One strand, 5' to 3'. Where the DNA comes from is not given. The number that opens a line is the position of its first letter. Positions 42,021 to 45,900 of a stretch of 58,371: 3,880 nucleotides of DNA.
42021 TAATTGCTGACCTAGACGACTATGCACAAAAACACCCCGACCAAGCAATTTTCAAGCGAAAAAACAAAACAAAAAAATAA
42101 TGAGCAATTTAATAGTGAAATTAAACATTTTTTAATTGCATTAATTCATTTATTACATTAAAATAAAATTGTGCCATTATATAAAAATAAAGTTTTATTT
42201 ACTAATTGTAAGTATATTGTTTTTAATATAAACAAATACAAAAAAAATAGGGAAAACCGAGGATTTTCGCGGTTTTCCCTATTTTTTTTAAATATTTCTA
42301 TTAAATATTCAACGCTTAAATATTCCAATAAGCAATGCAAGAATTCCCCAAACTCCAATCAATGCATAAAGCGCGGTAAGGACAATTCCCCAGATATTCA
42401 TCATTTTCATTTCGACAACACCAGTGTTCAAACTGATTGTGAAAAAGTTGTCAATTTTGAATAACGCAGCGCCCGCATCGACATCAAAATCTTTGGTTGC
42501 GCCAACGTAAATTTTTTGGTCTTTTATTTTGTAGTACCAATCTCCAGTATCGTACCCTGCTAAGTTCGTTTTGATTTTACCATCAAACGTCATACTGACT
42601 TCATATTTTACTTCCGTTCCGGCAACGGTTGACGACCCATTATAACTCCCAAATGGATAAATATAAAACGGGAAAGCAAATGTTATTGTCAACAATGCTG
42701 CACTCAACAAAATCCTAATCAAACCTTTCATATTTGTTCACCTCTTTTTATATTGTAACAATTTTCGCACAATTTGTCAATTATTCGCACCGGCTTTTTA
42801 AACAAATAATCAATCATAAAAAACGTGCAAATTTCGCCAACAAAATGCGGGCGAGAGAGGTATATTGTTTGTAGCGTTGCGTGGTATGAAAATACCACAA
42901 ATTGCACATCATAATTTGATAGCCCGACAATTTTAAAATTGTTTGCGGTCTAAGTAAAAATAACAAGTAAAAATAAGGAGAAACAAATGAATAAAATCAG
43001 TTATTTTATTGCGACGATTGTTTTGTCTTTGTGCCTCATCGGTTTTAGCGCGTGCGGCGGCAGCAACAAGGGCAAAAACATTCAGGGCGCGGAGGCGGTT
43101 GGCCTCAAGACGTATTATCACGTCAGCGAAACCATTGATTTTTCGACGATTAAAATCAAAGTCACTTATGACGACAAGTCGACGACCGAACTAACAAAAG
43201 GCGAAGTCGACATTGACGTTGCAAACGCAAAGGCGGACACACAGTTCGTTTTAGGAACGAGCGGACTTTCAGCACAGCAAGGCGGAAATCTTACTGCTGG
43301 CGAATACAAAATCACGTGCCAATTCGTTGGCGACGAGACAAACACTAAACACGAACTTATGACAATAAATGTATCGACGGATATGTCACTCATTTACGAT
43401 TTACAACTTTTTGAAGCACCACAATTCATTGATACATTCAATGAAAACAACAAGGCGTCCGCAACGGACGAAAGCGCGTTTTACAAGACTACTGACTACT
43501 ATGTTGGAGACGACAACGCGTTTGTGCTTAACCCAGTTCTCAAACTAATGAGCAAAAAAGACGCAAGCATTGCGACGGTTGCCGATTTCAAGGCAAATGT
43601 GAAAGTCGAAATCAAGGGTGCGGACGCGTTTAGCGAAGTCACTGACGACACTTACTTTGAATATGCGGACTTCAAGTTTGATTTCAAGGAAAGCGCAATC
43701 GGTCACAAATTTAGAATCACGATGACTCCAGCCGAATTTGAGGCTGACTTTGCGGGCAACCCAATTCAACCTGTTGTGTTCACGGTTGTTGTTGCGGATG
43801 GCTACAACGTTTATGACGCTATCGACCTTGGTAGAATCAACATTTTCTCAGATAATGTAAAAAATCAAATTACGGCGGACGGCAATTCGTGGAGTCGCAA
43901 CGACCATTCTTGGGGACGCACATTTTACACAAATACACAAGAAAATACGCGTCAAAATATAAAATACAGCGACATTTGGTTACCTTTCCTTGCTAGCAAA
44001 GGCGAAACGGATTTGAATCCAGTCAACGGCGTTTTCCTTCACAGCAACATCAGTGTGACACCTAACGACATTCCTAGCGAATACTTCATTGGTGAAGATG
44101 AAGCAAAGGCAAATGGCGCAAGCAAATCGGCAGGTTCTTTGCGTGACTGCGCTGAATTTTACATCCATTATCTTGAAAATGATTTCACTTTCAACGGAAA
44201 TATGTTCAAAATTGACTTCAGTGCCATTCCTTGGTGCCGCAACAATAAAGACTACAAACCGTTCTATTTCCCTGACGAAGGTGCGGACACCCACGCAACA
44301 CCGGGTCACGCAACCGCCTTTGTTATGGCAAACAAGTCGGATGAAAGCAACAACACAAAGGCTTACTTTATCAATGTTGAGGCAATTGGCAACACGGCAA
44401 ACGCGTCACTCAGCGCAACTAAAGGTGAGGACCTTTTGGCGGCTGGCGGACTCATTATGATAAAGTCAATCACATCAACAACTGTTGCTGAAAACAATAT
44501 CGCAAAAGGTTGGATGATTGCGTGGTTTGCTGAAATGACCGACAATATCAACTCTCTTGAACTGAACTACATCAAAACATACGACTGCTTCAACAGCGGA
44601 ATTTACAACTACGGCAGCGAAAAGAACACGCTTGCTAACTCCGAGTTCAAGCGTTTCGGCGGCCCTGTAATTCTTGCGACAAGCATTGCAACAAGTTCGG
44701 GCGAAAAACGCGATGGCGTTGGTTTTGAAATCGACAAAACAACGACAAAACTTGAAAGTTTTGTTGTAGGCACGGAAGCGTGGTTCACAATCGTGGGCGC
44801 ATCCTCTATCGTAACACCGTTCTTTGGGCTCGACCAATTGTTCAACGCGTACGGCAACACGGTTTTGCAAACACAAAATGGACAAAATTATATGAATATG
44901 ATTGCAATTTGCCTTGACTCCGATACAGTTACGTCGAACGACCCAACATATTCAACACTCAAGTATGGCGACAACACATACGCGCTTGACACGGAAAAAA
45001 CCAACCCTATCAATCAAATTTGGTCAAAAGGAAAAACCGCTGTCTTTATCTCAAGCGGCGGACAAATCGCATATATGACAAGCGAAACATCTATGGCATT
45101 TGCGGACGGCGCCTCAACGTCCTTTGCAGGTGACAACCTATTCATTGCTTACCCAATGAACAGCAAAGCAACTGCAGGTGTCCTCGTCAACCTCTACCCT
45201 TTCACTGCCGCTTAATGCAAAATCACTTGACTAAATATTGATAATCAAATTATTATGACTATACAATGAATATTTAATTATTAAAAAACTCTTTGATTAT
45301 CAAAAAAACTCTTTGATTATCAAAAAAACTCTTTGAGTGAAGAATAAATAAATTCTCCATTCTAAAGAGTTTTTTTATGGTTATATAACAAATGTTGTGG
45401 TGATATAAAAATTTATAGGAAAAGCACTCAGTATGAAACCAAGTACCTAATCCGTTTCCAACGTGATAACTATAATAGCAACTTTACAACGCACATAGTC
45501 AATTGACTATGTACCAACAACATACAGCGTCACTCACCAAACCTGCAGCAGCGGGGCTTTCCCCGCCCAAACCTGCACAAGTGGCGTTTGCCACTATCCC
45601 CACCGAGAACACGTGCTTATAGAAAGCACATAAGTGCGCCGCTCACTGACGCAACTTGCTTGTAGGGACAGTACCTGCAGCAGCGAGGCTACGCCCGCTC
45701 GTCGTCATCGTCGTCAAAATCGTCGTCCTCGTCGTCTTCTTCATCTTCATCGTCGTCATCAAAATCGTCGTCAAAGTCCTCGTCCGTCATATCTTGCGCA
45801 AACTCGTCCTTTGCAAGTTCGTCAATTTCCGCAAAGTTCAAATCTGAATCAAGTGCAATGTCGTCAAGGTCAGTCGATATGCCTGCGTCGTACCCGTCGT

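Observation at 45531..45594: Repeat hairpins keep base pairing while the stem sequence changes (compensatory variation)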

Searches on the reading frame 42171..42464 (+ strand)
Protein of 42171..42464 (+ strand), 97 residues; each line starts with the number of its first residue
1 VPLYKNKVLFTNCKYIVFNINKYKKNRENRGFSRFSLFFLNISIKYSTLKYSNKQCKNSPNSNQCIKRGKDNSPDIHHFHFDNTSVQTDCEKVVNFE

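Call 61: search_protein_families(library=pfam, proteins=[window:42171-42464:+], max_evalue=0.01)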
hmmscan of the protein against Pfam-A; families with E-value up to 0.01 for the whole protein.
window:42171-42464:+ (97 aa): 1 family
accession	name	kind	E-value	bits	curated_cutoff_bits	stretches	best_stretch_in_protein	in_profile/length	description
PF14416.11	PMR5N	-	0.0029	18.3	29.2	0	48-75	17-44/55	PMR5 N terminal Domain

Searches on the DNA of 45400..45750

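Call 44: search_rna_families(source=window, start=45400, end=45750, threshold=evalue, max_evalue=5)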
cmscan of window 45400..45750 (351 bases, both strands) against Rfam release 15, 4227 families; matches with E-value up to 5: 0.
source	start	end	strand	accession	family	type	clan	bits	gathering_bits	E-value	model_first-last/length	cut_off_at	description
